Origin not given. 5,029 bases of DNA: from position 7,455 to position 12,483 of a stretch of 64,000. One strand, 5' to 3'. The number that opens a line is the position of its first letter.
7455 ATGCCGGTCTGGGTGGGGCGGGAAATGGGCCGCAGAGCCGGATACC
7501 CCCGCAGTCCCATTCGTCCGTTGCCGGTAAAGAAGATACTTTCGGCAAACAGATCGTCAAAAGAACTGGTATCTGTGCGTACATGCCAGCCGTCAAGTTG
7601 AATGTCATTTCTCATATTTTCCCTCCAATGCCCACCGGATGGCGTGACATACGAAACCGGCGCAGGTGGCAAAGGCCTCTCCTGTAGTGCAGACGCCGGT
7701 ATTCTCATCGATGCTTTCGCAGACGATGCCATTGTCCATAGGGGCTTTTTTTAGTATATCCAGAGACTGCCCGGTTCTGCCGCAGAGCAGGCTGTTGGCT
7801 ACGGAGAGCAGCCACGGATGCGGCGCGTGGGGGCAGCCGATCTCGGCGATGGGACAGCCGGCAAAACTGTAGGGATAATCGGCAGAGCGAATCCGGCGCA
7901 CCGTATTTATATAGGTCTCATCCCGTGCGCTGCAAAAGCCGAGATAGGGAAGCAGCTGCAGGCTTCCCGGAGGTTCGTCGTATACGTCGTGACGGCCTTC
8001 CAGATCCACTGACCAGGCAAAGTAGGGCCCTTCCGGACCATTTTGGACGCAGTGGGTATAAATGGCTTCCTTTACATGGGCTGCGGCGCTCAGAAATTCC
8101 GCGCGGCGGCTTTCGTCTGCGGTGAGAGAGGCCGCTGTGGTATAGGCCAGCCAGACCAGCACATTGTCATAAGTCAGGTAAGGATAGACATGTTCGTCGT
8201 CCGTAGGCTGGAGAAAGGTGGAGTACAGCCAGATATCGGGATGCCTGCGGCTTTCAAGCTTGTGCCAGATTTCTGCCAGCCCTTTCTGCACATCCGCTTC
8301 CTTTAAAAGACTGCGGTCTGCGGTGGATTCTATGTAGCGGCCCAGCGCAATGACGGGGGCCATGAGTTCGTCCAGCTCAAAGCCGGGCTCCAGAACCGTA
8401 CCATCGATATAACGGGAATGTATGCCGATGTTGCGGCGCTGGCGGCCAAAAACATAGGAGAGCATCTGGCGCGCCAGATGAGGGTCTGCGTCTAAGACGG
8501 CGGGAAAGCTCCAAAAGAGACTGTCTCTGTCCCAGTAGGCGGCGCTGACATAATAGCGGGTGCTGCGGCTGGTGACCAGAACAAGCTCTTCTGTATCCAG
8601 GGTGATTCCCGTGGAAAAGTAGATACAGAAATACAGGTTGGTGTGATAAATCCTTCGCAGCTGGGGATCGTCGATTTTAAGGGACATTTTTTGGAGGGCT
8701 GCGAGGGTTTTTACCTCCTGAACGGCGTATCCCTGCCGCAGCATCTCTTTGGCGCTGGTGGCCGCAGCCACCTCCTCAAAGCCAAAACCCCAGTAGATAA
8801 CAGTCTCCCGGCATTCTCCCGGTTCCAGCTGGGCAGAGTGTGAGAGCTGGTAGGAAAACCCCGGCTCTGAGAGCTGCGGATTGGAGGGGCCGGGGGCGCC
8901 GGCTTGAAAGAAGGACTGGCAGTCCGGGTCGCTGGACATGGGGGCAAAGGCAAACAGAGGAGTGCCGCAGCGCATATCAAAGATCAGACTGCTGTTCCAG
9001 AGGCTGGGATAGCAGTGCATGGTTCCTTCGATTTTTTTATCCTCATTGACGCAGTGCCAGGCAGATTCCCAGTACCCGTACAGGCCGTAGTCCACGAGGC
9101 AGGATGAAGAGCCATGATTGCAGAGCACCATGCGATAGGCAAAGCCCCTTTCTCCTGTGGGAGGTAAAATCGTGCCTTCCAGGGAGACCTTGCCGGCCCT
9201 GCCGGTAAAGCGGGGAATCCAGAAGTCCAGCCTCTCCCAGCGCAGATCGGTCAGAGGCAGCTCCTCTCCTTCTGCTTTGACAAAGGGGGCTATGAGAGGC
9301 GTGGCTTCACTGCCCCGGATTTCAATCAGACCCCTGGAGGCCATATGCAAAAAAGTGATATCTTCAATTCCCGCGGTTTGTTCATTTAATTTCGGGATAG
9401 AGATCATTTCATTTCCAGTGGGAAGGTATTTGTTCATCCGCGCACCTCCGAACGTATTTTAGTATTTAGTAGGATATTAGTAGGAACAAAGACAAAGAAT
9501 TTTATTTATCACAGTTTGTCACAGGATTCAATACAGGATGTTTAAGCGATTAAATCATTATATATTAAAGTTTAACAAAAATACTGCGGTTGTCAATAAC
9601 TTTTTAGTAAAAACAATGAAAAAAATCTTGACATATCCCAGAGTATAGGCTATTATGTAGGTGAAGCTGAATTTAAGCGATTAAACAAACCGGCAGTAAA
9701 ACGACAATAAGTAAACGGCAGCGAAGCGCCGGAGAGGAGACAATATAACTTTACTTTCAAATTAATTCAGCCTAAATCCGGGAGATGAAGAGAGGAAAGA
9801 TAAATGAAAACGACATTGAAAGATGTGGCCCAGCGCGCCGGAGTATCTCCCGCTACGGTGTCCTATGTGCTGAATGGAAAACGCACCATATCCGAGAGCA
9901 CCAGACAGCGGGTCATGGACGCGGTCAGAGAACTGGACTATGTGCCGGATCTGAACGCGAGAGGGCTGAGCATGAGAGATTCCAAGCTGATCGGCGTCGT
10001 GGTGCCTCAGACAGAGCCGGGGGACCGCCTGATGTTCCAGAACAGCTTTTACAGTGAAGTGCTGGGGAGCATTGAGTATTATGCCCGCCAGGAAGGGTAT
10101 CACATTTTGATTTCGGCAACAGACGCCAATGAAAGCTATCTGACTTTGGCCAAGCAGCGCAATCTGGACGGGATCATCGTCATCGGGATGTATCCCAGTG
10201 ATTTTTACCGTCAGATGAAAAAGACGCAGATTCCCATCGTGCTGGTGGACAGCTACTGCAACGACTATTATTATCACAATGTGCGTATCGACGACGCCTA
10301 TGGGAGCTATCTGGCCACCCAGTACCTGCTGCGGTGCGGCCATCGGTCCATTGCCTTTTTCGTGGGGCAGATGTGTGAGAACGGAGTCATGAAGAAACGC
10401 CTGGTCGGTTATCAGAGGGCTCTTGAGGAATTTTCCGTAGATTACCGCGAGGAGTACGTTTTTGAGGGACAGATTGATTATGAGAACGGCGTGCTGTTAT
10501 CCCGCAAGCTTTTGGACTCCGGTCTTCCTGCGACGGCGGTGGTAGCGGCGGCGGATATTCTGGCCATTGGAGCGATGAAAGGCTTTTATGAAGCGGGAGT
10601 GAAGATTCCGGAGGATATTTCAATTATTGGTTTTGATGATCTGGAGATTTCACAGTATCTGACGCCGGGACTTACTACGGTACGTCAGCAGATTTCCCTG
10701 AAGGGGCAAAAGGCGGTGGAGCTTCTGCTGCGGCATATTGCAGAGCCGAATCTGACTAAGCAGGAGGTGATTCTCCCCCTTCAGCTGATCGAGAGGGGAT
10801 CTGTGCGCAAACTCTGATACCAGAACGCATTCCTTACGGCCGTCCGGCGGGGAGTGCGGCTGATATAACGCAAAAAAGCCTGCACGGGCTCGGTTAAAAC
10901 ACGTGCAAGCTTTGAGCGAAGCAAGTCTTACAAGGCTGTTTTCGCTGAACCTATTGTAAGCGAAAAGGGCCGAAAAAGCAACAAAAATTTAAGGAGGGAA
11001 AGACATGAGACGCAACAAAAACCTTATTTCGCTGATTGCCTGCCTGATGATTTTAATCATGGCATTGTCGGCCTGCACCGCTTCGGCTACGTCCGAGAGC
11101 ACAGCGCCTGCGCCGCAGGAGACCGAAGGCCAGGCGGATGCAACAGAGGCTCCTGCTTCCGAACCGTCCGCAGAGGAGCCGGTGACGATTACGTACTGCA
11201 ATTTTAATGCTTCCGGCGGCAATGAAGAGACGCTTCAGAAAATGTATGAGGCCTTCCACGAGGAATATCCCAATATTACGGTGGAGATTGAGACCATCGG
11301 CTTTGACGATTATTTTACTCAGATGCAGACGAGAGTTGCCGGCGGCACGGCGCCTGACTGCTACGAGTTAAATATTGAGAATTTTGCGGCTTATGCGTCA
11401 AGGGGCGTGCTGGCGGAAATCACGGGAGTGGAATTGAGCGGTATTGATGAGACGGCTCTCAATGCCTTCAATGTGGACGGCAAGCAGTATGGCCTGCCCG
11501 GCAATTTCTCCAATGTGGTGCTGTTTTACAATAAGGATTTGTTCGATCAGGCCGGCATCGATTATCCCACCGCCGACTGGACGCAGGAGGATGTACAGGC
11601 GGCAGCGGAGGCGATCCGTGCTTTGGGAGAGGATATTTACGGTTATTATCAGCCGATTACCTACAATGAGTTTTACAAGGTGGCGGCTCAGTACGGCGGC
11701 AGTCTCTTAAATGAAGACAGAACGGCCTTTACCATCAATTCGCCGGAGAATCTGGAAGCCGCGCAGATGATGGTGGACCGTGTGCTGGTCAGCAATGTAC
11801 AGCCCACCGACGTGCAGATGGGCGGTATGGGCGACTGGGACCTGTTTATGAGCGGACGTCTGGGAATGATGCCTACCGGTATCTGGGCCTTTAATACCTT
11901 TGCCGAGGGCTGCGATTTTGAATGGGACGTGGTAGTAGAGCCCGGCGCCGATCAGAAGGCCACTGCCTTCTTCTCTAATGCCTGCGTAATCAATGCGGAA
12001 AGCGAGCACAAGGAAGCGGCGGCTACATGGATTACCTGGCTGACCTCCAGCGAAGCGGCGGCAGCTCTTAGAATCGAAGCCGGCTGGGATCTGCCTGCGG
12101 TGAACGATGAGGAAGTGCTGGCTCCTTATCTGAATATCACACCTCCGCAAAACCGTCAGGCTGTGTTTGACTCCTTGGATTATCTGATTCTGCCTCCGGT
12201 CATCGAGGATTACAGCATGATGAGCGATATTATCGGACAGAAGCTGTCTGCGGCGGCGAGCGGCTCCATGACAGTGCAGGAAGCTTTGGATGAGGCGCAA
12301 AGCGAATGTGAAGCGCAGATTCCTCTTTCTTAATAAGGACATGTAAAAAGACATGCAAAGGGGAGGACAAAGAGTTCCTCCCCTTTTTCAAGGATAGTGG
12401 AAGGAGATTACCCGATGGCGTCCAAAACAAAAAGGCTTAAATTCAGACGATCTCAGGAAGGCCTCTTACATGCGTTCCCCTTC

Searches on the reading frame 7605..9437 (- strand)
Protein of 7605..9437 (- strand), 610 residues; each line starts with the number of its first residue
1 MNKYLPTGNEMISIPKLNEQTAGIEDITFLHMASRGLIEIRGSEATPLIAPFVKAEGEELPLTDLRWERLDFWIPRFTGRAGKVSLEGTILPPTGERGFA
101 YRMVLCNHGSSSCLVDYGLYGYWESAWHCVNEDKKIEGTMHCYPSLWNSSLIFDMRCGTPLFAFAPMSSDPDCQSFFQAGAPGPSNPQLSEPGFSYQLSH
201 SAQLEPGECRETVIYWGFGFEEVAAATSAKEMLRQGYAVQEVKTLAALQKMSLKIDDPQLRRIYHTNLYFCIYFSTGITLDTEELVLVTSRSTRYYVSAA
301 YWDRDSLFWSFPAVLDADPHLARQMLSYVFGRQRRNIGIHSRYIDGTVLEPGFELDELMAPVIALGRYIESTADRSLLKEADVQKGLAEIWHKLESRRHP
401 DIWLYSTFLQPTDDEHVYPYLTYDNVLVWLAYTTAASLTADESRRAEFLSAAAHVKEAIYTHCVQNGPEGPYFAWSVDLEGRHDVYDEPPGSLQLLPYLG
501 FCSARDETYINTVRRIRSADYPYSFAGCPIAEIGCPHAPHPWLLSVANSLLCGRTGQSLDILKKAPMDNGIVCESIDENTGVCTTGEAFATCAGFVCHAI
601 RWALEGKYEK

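Call 52: search_protein_families(library=pfam, proteins=[window:7605-9437:-], max_evalue=0.00001)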
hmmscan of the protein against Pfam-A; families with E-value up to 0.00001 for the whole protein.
window:7605-9437:- (610 aa): 1 family
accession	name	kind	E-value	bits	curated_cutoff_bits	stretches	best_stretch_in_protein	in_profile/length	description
PF06824.17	Glyco_hydro_125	-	4.1e-20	72.5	23.4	1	406-600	209-413/414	Metal-independent alpha-mannosidase (GH125)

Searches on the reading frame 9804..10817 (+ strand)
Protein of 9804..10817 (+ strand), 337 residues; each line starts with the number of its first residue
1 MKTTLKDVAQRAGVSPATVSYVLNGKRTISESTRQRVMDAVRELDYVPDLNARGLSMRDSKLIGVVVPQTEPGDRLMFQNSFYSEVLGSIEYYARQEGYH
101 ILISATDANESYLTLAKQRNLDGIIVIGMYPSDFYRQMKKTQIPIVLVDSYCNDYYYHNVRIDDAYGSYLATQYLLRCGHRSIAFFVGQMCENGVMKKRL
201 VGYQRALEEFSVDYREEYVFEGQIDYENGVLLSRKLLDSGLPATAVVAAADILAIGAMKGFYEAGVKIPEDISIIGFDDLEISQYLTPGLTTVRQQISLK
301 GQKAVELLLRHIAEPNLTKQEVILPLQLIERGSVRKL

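Call 52: search_protein_families(library=pfam, proteins=[window:9804-10817:+], max_evalue=0.00001)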
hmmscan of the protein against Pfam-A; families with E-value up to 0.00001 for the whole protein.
window:9804-10817:+ (337 aa): 3 families
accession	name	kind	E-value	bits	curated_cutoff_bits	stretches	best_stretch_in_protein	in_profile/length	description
PF13377.12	Peripla_BP_3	-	3e-32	112.4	26.5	1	173-334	2-167/167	Periplasmic binding protein-like domain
PF00532.27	Peripla_BP_1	-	2.1e-24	86.9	22.2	1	63-322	4-271/281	Periplasmic binding proteins and sugar binding domain of LacI family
PF00356.27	LacI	-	8.7e-21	73.9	27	1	4-49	1-46/46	Bacterial regulatory proteins, lacI family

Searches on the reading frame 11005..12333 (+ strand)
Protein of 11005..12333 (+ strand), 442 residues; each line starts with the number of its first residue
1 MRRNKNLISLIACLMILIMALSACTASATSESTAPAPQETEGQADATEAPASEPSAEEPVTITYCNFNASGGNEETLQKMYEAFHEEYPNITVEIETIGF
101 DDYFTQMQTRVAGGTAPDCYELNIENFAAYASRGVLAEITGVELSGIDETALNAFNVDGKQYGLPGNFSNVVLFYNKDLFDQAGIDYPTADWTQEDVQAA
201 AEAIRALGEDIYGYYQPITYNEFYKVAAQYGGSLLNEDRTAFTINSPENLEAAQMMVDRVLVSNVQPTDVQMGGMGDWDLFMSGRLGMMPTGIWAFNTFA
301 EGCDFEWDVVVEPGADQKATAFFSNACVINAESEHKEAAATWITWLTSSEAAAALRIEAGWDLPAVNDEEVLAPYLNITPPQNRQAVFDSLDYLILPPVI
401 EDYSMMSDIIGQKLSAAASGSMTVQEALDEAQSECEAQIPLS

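Call 52: search_protein_families(library=pfam, proteins=[window:11005-12333:+], max_evalue=0.00001)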
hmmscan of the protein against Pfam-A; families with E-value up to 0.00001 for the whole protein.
window:11005-12333:+ (442 aa): 2 families
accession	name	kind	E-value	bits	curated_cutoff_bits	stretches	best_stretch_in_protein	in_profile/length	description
PF01547.30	SBP_bac_1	-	1.1e-34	121.3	26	1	74-352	5-306/307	Bacterial extracellular solute-binding protein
PF13416.11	SBP_bac_8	-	5.3e-34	118.7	27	1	79-355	1-252/279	Bacterial extracellular solute-binding protein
